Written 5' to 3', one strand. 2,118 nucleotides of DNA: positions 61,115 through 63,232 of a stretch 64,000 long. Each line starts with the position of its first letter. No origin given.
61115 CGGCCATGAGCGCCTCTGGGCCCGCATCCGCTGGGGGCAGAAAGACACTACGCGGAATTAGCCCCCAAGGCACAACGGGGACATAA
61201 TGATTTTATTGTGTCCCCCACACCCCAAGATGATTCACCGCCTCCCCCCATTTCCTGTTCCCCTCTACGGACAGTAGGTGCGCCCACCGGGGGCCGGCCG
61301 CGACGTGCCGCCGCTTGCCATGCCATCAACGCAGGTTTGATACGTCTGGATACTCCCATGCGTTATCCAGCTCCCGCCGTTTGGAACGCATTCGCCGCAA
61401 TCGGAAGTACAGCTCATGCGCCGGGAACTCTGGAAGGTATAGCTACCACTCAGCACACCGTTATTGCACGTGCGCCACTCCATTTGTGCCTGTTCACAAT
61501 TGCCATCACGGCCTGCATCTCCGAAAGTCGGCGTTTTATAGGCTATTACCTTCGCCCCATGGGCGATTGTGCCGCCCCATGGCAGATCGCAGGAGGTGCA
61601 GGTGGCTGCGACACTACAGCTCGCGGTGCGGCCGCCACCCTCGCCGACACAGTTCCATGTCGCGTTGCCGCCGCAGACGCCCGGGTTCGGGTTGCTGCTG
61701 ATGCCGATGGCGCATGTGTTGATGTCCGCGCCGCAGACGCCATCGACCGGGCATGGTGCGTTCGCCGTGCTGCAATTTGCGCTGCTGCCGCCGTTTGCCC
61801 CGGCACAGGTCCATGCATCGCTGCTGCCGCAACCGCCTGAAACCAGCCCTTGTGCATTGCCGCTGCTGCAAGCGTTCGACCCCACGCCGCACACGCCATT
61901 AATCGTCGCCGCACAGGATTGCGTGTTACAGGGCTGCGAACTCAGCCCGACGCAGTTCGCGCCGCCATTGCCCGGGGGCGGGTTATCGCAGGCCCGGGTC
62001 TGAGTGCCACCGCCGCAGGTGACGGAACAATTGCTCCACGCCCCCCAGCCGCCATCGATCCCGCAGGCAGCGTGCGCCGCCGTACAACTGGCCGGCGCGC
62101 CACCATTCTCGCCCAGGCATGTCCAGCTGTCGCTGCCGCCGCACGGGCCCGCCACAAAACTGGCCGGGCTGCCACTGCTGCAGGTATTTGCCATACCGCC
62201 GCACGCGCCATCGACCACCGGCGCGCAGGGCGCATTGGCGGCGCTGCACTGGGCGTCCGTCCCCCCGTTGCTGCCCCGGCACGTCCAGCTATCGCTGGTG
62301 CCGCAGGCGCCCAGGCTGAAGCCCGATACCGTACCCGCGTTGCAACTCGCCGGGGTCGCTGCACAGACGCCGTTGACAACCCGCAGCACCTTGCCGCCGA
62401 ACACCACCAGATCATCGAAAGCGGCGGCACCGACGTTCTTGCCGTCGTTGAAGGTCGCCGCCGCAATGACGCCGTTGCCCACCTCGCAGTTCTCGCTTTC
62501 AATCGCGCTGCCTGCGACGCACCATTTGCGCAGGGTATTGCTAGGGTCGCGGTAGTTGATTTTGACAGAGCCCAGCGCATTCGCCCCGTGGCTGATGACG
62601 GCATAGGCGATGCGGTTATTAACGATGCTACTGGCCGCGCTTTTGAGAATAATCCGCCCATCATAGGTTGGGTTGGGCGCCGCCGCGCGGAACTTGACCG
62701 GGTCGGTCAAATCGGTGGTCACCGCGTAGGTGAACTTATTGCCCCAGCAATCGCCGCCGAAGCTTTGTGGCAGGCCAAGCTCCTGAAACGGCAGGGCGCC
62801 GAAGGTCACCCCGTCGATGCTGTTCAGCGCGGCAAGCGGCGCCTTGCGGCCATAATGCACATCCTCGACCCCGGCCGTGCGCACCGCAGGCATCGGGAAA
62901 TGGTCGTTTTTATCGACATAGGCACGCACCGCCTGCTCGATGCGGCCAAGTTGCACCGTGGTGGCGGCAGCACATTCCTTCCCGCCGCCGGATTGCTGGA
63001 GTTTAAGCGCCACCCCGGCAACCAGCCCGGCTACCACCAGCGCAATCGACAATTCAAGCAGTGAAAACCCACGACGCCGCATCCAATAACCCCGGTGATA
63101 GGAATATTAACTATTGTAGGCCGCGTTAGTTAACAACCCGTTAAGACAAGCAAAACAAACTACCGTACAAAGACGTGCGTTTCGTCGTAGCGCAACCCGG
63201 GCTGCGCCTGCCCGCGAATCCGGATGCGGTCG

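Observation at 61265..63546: Orphan type IV pilin-like protein displaying a thrombospondin type-1 repeat and four bacterial Cys-rich modules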

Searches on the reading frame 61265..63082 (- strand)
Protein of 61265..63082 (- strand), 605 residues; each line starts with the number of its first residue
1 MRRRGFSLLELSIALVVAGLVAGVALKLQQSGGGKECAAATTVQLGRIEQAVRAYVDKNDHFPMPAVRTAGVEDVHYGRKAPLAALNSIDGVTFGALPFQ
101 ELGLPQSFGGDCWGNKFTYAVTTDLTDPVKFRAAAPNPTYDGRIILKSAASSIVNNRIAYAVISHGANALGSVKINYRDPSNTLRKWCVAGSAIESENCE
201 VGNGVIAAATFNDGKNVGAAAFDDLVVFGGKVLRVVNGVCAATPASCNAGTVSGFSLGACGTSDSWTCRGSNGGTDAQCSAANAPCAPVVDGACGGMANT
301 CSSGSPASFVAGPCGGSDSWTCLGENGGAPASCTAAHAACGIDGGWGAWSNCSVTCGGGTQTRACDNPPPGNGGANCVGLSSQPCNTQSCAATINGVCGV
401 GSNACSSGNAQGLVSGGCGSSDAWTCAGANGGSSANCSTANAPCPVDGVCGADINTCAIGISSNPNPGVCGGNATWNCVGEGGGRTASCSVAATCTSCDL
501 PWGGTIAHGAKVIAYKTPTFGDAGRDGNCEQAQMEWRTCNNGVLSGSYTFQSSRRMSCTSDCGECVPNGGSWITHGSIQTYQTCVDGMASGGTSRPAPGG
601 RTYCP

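Call 3: search_protein_families(library=pfam, proteins=[window:61265-63082:-], max_evalue=1)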
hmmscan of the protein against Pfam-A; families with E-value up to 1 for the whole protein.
window:61265-63082:- (605 aa): 4 families
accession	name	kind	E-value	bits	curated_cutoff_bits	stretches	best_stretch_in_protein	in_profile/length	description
PF00090.25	TSP_1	-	1.8e-07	31.7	21.6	1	345-390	2-49/49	Thrombospondin type 1 domain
PF19028.6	TSP1_spondin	-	1e-05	26.2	41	1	345-390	5-52/52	Spondin-like TSP1 domain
PF07963.17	N_methyl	-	2.3e-05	24.2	21.2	1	2-26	3-27/27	Prokaryotic N-terminal methylation motif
PF19030.6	TSP1_ADAMTS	-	0.00084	20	23.8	1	347-391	4-51/55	Thrombospondin type 1 domain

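Call 4: search_protein_families(library=ncbifam, proteins=[window:61265-63082:-], max_evalue=1)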
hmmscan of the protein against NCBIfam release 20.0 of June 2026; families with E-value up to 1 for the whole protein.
window:61265-63082:- (605 aa): 3 families
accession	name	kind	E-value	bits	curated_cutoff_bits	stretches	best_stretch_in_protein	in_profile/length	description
TIGR02532.1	IV_pilin_GFxxxE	domain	1.2e-05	24.9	16.3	1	3-26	1-24/24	prepilin-type N-terminal cleavage/methylation domain-containing protein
TIGR01710.1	typeII_sec_gspG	equivalog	0.0016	18.5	88.85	1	4-64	1-61/134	type II secretion system major pseudopilin GspG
TIGR01708.2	typeII_sec_gspH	equivalog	0.037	14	80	1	4-28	2-26/169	type II secretion system minor pseudopilin GspH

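Call 5: find_homologous_proteins(query=window:61265-63082:-)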
Query window:61265-63082:- (605 aa): 115 proteins with E <= 0.001 among 8000 candidates.
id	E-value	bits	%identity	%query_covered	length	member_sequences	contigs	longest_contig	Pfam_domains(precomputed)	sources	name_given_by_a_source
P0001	0.0e+0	1367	100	100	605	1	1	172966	PF00090.26,PF07963.18,PF19028.7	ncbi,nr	ncbi:MAG: prepilin-type N-terminal cleavage/methylation domain-containing protein [Alphaproteobacter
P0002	1.2e-151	524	51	83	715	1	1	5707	-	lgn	-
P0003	9.7e-145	502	48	83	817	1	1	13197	PF00090.26,PF07963.18,PF19028.7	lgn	-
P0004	7.0e-141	489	49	80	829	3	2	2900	PF00090.26,PF07963.18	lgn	-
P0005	1.0e-134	469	42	75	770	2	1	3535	PF00090.26,PF19028.7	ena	-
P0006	3.1e-129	450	49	80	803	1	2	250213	PF00090.26,PF19028.7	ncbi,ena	-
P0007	1.2e-122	429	44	81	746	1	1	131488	-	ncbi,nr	ncbi:MAG: type II secretion system protein [Alphaproteobacteria bacterium]|nr:type II secretion syst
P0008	1.3e-118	415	51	65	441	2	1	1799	PF00090.26,PF19028.7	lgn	-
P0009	1.0e-110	389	43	74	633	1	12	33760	-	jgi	jgi:type II secretory pathway pseudopilin PulG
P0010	9.3e-106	373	58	47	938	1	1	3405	PF00090.26,PF07963.18,PF19028.7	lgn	-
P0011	3.5e-102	361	45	75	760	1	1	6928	-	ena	-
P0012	4.8e-99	351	42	91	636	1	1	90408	-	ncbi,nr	ncbi:MAG: type II secretion system protein [Alphaproteobacteria bacterium]|nr:type II secretion syst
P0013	1.2e-96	343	40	61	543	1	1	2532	-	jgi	jgi:prepilin-type N-terminal cleavage/methylation domain-containing protein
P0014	3.6e-96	341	39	94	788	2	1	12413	-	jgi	jgi:type II secretory pathway pseudopilin PulG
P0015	9.7e-92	327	36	86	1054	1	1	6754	-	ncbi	-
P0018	1.6e-79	286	37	85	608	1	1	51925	-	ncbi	ncbi:MAG: hypothetical protein ACKVOE_05975 [Rickettsiales bacterium]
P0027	5.4e-67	245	46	47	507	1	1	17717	PF07963.18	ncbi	-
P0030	2.4e-62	229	44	38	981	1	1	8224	PF07963.18,PF00415.25,PF13540.13,PF25390.2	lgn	-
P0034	2.0e-56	210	46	40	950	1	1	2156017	PF00415.25,PF13540.13,PF25390.2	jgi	jgi:prepilin-type N-terminal cleavage/methylation domain-containing protein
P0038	7.8e-53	198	46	39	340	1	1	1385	PF00090.26,PF19028.7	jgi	jgi:hypothetical protein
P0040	1.3e-50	191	54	10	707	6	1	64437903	PF00090.26,PF19028.7,PF19035.7,PF22195.3,PF19030.7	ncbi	ncbi:coadhesin-like isoform X2 [Oculina patagonica]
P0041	4.2e-50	189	45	37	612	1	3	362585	PF00415.25,PF13540.13,PF25390.2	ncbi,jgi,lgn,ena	jgi:alpha-tubulin suppressor-like RCC1 family protein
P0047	1.6e-48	184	39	23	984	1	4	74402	PF00090.26,PF01522.27,PF19028.7,PF22195.3,PF19030.7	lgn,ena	-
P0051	6.3e-47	179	41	40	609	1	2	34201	PF07963.18,PF00415.25,PF13540.13,PF25390.2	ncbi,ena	-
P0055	2.5e-44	170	51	35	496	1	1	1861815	PF07591.16,PF00090.26,PF19028.7,PF05203.22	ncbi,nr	ncbi:MAG: hypothetical protein J0M34_07765 [Alphaproteobacteria bacterium]|nr:hypothetical protein [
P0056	2.8e-44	170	67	9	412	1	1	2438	PF00090.26,PF19028.7,PF19030.7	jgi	jgi:hypothetical protein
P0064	3.9e-37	146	36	24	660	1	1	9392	PF00090.26,PF19028.7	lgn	-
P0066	8.6e-35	138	56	26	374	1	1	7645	PF00090.26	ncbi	ncbi:MAG: thrombospondin type-1 domain-containing protein [Alphaproteobacteria bacterium]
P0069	1.4e-29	121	51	23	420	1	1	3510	PF00090.26,PF19028.7,PF19030.7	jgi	jgi:Thrombospondin type 1 domain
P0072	2.3e-26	111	49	11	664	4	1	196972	PF00090.26,PF19028.7,PF01549.30,PF22195.3,PF19030.7,PF00089.33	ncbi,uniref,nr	ncbi:A disintegrin and metalloproteinase with thrombospondin motifs adt-1-like isoform X2 [Actinia t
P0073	2.4e-25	107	52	27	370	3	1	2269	PF00090.26,PF19028.7,PF19030.7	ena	-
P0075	5.1e-22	96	40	40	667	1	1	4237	PF00090.26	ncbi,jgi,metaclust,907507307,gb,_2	metaclust:\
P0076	9.6e-22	95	37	38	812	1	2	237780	PF07963.18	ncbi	ncbi:MAG: prepilin-type N-terminal cleavage/methylation domain-containing protein [Alphaproteobacter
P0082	2.1e-17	81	50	18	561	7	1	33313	PF00090.26,PF19028.7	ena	-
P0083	3.3e-17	80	41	25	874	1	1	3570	PF00090.26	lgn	-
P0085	1.0e-16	79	38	38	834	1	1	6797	PF07963.18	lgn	-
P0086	5.5e-15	73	48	20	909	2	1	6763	PF00090.26,PF07705.18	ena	-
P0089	1.2e-13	69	52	12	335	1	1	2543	PF00090.26,PF07963.18,PF19028.7,PF19030.7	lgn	-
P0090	4.1e-13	67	48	12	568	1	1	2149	PF00090.26,PF19028.7,PF00089.33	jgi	-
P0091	4.5e-13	67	45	8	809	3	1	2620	PF00090.26,PF19028.7,PF16403.12,PF19035.7,PF19030.7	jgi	-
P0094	5.8e-12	63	41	17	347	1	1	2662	PF00090.26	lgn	-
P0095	1.4e-11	62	49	20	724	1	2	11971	PF00090.26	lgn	-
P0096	2.3e-10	58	47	9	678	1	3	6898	PF00090.26,PF19028.7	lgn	-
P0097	2.6e-10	58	56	8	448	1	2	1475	PF00090.26,PF19028.7,PF22195.3,PF19030.7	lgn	-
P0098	7.4e-10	56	53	17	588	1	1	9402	PF13715.13,PF00090.26,PF19028.7,PF13620.13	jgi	-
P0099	8.5e-10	56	53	17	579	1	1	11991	PF13715.13,PF00090.26,PF19028.7,PF13620.13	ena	-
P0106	1.7e-6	45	46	9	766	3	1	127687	PF13582.13,PF01421.26,PF00090.26,PF13688.13,PF19028.7,PF17771.7,PF13574.13,PF22195.3,PF13583.12,PF19030.7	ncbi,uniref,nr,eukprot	ncbi:A disintegrin and metalloproteinase with thrombospondin motifs adt-1-like [Lingula anatina]|uni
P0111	2.6e-5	41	40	19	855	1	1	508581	PF13229.13,PF00090.26,PF19028.7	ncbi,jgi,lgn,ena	ncbi:MAG: right-handed parallel beta-helix repeat-containing protein [Patescibacteria group bacteriu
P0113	2.2e-4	38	45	9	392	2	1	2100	PF00090.26,PF19028.7,PF19030.7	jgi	jgi:hypothetical protein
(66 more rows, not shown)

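Call 8: find_encoding_contigs(protein=P0001, flank=10000, max_places=3)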
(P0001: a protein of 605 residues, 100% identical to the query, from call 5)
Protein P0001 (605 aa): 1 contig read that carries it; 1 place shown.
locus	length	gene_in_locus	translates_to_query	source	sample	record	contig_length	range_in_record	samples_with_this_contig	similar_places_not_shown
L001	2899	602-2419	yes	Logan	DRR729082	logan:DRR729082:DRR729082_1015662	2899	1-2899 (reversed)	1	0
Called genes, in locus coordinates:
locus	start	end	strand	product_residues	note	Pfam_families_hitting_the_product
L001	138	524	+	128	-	-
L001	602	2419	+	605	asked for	PF07963:N_methyl (faint), PF19028:TSP1_spondin (weak), PF00090:TSP_1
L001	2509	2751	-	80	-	PF09834:DUF2061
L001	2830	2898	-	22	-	?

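Call 9: find_encoding_contigs(protein=P0006, flank=10000, max_places=2)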
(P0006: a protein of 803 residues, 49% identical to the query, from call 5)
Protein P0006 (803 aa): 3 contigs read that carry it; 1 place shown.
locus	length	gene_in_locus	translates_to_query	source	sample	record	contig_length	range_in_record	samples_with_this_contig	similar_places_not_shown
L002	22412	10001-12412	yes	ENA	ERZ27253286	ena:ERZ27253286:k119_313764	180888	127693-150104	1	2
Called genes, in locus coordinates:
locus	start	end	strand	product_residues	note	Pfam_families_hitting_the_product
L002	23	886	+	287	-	PF07963:N_methyl (weak)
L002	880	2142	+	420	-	-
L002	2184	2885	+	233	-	-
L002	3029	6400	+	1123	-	PF00415:RCC1 (faint), PF13540:RCC1_2 (faint), PF25390:WD40_RLD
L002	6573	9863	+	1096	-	PF25390:WD40_RLD, PF16190:E1_FCCH (weak), PF25390:WD40_RLD, PF13540:RCC1_2 (weak), PF00415:RCC1 (weak)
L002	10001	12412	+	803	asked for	PF00090:TSP_1, PF19028:TSP1_spondin (weak)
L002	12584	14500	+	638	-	PF00012:HSP70, PF06723:MreB_Mbl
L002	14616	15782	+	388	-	PF00226:DnaJ, PF01556:DnaJ_C, PF00684:DnaJ_CXXCXGXG, PF27439:DnaJ_C_2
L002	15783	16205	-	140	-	-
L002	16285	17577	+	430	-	PF01113:DapB_N, PF05173:DapB_C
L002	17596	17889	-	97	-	-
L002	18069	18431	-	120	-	-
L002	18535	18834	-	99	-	-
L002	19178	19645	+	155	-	-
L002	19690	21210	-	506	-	PF01523:PmbA_TldD_1st, PF19290:PmbA_TldD_2nd, PF19289:PmbA_TldD_3rd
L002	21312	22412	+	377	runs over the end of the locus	PF02790:COX2_TM, PF00116:COX2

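Call 10: find_encoding_contigs(protein=P0007, flank=10000, max_places=2)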
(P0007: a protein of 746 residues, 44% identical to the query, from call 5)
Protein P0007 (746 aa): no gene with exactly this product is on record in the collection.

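Call 11: find_encoding_contigs(protein=P0012, flank=10000, max_places=2)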
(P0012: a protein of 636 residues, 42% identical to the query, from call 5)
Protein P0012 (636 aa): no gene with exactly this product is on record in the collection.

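Call 31: predict_structure(alignment_id=A1)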
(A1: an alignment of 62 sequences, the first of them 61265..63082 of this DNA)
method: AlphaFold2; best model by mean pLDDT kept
length: 605 residues; sequences in the alignment: 62
mean_pLDDT: 78.2   pTM: 0.52
mean pLDDT of the five models: 78.2, 78.1, 77.5, 77.3, 75.1
residues with pLDDT >= 90: 305; 70-90: 147; 50-70: 32; < 50: 121
segments of 3 or more residues with pLDDT < 50: 341-344, 368-373, 497-605
pLDDT, mean of each block of 10 residues (from residue 1): 64 88 71 77 96 95 98 97 97 98 97 97 96 78 94 96 94 95 91 89 93 72 94 89 91 92 94 92 91 94 95 89 93 83 59 80 67 59 78 90 93 87 93 93 85 91 87 92 88 63 37 37 34 35 37 31 31 31 32 33 34
secondary structure, 60 per line:
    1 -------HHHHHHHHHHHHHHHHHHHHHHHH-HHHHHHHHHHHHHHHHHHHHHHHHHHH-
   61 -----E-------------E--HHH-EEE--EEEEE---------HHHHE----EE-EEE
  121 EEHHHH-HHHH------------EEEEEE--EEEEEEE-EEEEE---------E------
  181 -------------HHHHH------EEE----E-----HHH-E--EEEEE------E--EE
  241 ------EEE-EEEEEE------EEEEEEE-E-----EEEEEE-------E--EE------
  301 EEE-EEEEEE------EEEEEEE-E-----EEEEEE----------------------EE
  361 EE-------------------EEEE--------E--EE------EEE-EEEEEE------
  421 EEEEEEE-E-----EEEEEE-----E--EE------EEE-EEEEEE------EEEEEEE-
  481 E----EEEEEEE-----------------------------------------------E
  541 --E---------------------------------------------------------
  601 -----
elements in order: H8-31 H33-59 E87-89 E92-96 H106-109 E118-122 H123-126 H128-131 E144-149 E152-158 E160-164 H194-198 E205-207 E225-229 E247-249 E251-256 E263-269 E277-282 E301-303 E305-310 E317-323 E331-336 E359-362 E382-385 E405-407 E409-414 E421-427 E435-440 E457-459 E461-466 E473-479 E486-492

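Call 33: find_encoding_contigs(protein=P0034, flank=10000, max_places=2)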
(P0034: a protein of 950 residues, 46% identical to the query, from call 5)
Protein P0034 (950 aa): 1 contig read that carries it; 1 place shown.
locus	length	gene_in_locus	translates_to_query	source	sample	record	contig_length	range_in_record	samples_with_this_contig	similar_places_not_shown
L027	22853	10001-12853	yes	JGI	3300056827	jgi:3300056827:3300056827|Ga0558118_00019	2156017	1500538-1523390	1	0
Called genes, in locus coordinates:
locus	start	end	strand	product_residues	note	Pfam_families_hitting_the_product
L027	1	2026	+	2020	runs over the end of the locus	PF13205:Big_5 (weak), PF11974:bMG3 (faint), PF01835:MG2, PF07703:A2M_BRD, PF00207:A2M, PF17973:bMG10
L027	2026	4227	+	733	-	PF00912:Transgly, PF00905:Transpeptidase, PF06832:BiPBP_C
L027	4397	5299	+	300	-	PF07963:N_methyl (weak)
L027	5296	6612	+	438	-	-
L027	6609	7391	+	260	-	-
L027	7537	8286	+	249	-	-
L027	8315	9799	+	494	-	PF13540:RCC1_2 (weak), PF25384:Alsin_RLD (faint), PF25390:WD40_RLD, PF00415:RCC1, PF13540:RCC1_2 (weak), PF00415:RCC1, PF25390:WD40_RLD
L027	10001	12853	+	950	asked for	PF25390:WD40_RLD, PF00415:RCC1, PF13540:RCC1_2, PF00415:RCC1, PF25390:WD40_RLD, PF00415:RCC1 (weak), PF13540:RCC1_2 (weak), PF25390:WD40_RLD, +2 more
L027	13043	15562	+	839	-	-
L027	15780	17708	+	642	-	PF00012:HSP70, PF06723:MreB_Mbl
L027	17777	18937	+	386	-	PF00226:DnaJ, PF01556:DnaJ_C, PF00684:DnaJ_CXXCXGXG, PF27439:DnaJ_C_2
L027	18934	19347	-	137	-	-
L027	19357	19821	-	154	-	-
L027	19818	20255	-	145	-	-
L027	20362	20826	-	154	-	-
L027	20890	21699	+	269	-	PF01113:DapB_N, PF05173:DapB_C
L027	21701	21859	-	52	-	-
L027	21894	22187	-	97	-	-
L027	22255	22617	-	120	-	-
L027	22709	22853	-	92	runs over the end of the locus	-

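Call 34: find_encoding_contigs(protein=P0041, flank=10000, max_places=2)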
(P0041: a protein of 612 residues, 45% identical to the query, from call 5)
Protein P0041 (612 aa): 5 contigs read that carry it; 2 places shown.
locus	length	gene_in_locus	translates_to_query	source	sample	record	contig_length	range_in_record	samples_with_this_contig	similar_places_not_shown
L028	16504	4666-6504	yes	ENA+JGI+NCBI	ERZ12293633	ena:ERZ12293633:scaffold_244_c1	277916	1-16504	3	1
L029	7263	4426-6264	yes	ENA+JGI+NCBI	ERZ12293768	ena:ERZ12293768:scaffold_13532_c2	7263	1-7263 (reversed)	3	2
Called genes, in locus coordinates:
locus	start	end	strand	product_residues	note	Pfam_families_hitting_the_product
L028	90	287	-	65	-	-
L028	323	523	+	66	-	-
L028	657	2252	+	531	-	PF12696:TraG-D_C (weak)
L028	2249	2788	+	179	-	-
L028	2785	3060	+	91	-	-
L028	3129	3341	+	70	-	-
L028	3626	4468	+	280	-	-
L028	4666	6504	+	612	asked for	PF00415:RCC1 (weak), PF25390:WD40_RLD, PF00415:RCC1 (weak), PF25390:WD40_RLD, PF13540:RCC1_2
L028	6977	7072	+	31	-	-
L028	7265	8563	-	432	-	-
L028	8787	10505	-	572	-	PF02776:TPP_enzyme_N, PF00205:TPP_enzyme_M, PF02775:TPP_enzyme_C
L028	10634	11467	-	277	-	PF00106:adh_short, PF08659:KR, PF23441:SDR, PF13561:adh_short_C2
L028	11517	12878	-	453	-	PF00296:Bac_luciferase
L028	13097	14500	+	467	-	PF00005:ABC_tran, PF13304:AAA_21 (faint), PF00005:ABC_tran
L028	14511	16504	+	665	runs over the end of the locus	PF02653:BPD_transp_2, PF00532:Peripla_BP_1, PF13407:Peripla_BP_4, PF13377:Peripla_BP_3 (weak)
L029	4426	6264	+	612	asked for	PF00415:RCC1 (weak), PF25390:WD40_RLD, PF00415:RCC1 (weak), PF25390:WD40_RLD, PF13540:RCC1_2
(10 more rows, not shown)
